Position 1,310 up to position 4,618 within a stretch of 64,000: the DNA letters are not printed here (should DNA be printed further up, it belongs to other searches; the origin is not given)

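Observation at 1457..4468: One polypeptide with two complete, apparently catalytic PilB/GspE secretion-ATPase cores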

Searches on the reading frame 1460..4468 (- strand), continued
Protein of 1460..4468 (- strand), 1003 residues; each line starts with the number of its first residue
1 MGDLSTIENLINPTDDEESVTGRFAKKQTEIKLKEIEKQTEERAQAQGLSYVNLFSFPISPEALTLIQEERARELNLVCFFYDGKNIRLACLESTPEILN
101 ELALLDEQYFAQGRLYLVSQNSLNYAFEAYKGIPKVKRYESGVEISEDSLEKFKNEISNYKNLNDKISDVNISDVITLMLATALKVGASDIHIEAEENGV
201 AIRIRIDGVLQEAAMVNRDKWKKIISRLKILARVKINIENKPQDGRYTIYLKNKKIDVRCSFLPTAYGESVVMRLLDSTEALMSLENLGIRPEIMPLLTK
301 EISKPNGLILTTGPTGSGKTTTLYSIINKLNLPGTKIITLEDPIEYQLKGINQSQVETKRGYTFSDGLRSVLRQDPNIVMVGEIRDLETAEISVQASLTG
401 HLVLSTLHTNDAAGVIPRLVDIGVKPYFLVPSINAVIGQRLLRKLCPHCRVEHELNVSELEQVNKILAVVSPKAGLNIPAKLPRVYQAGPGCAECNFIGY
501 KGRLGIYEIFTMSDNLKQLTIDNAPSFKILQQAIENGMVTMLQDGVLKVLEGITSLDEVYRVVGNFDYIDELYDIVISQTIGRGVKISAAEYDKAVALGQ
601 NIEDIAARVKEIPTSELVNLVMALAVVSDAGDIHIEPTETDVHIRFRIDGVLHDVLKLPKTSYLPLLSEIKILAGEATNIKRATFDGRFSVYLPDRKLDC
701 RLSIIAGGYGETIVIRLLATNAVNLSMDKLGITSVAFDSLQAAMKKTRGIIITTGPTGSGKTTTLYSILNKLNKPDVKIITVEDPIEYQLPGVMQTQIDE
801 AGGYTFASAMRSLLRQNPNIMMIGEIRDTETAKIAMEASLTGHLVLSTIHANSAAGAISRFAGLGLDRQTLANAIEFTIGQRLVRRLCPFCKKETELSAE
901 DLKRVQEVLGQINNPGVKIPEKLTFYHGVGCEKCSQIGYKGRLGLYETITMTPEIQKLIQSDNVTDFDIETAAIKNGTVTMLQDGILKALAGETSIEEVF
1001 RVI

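Call 87: predict_structure(alignment_id=A2)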
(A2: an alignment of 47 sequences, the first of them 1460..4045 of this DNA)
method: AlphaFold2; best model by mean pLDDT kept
length: 862 residues; sequences in the alignment: 47
mean_pLDDT: 78.6   pTM: 0.51
mean pLDDT of the five models: 78.6, 77.4, 75.8, 73.5, 72.8
residues with pLDDT >= 90: 131; 70-90: 545; 50-70: 135; < 50: 51
segments of 3 or more residues with pLDDT < 50: 435-442, 534-542, 579-582, 616-619, 643-648, 650-663
pLDDT, mean of each block of 10 residues (from residue 1): 73 84 84 86 86 87 85 88 86 75 84 83 84 73 79 90 90 64 80 71 53 51 64 79 83 86 85 87 88 91 93 87 77 73 91 87 90 87 82 87 93 92 74 48 69 74 59 72 80 85 76 78 71 49 59 71 73 72 63 84 85 62 76 68 49 44 54 69 79 83 84 88 85 88 87 89 90 85 88 79 87 88 86 89 92 90 80
secondary structure, 60 per line:
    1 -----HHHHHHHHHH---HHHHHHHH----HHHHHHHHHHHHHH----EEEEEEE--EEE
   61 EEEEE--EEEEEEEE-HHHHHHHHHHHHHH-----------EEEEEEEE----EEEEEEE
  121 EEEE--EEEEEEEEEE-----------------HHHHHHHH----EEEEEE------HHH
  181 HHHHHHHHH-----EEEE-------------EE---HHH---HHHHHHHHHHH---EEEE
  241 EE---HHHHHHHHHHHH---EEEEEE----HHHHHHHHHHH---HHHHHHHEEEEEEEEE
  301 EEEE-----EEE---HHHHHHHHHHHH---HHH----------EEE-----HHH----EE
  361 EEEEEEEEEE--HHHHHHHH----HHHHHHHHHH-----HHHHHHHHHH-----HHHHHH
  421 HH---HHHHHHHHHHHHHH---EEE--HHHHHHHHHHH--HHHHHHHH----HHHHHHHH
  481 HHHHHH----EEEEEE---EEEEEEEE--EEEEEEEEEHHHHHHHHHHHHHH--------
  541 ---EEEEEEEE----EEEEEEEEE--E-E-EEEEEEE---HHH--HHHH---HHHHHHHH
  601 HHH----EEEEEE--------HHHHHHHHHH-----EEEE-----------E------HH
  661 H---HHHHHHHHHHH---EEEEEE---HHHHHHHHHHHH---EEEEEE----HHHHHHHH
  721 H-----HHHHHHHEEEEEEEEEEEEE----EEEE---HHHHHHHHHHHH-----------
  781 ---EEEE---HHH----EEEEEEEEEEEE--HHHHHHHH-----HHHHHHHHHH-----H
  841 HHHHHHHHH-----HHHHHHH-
elements in order (helices of 4 or more, strands of 3 or more residues): H6-15 H19-26 H31-44 E49-55 E58-65 E68-75 H77-90 E102-109 E114-124 E127-136 H154-161 E166-171 H178-189 E195-198 H223-233 E237-242 H246-257 E261-266 H271-281 H285-291 E292-304 E310-312 H316-327 E344-346 E359-370 H373-380 H385-394 H400-409 H415-422 H426-439 E443-445 H448-458 H461-468 H473-486 E491-496 E500-507 E510-518 H519-532 E544-551 E556-564 E571-577 H586-589 H593-603 E608-613 H622-631 E637-640 H665-675 E679-684 H688-699 E703-708 H713-721 H727-733 E734-746 E751-754 H758-769 E784-787 E798-809 H812-819 H825-834 H840-849 H855-861

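Call 97: search_protein_families(library=pfam, proteins=[P0137, P0129, P0128, P0126, P0141], max_evalue=0.00001)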
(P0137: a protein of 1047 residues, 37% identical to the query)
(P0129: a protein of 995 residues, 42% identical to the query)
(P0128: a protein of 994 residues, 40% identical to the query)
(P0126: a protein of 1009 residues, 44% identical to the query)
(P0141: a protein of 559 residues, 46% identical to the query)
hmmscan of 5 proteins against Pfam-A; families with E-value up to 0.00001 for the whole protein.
P0137 (1047 aa): 3 families
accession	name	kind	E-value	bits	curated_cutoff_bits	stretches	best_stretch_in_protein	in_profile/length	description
PF00437.27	T2SSE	-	3.3e-236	783.3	24.9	2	661-1042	6-370/370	Type II/IV secretion system protein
PF00482.28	T2SSF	-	5.4e-22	78.5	25.2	2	118-203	2-88/125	Type II secretion system (T2SS), protein F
PF13401.12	AAA_22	-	3.1e-06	28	27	0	798-840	6-48/130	AAA domain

P0129 (995 aa): 6 families
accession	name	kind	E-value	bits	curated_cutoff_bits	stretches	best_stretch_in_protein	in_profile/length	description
PF00437.27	T2SSE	-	3.8e-220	730.4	24.9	2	596-974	12-370/370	Type II/IV secretion system protein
PF25199.1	nSTAND_NTPase5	-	8.5e-08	32.6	34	0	723-768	38-84/145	Novel STAND NTPase 5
PF13173.12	AAA_14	-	2e-07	31.5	27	0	728-812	4-81/129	AAA domain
PF13401.12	AAA_22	-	3.9e-07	30.9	27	0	726-759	5-38/130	AAA domain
PF20720.3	nSTAND3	-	2.6e-06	27.7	27.2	0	297-334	17-54/155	Novel STAND NTPase 3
PF13191.12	AAA_16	-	4.3e-06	27.8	32.6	0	292-363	18-85/167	AAA ATPase domain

P0128 (994 aa): 4 families
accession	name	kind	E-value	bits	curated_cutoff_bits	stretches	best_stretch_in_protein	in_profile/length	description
PF00437.27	T2SSE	-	9.5e-222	735.7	24.9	2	158-547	9-369/370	Type II/IV secretion system protein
PF25199.1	nSTAND_NTPase5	-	3e-09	37.3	34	0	280-339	24-85/145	Novel STAND NTPase 5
PF13401.12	AAA_22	-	1.1e-07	32.6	27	0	295-333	4-42/130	AAA domain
PF20720.3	nSTAND3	-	4.5e-06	26.9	27.2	0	296-335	17-56/155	Novel STAND NTPase 3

P0126 (1009 aa): 7 families
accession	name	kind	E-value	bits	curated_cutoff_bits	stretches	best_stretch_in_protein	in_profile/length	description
PF00437.27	T2SSE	-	9.3e-225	745.6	24.9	2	167-559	11-370/370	Type II/IV secretion system protein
PF13401.12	AAA_22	-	5.2e-08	33.7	27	0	745-791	4-50/130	AAA domain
PF13604.12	AAA_30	-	7.8e-08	32.7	27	0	289-327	2-40/191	AAA domain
PF13191.12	AAA_16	-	2e-06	28.8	32.6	0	292-333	7-52/167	AAA ATPase domain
PF20720.3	nSTAND3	-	2e-06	28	27.2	0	741-784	12-55/155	Novel STAND NTPase 3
PF25199.1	nSTAND_NTPase5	-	2.4e-06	27.9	34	0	302-346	38-83/145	Novel STAND NTPase 5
PF12775.13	AAA_7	-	5e-06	26.6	25.8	0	737-780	24-67/181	P-loop containing dynein motor region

P0141 (559 aa): 1 family
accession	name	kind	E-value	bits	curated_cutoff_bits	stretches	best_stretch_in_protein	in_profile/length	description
PF00437.27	T2SSE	-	1.2e-117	393.2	24.9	1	165-554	7-370/370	Type II/IV secretion system protein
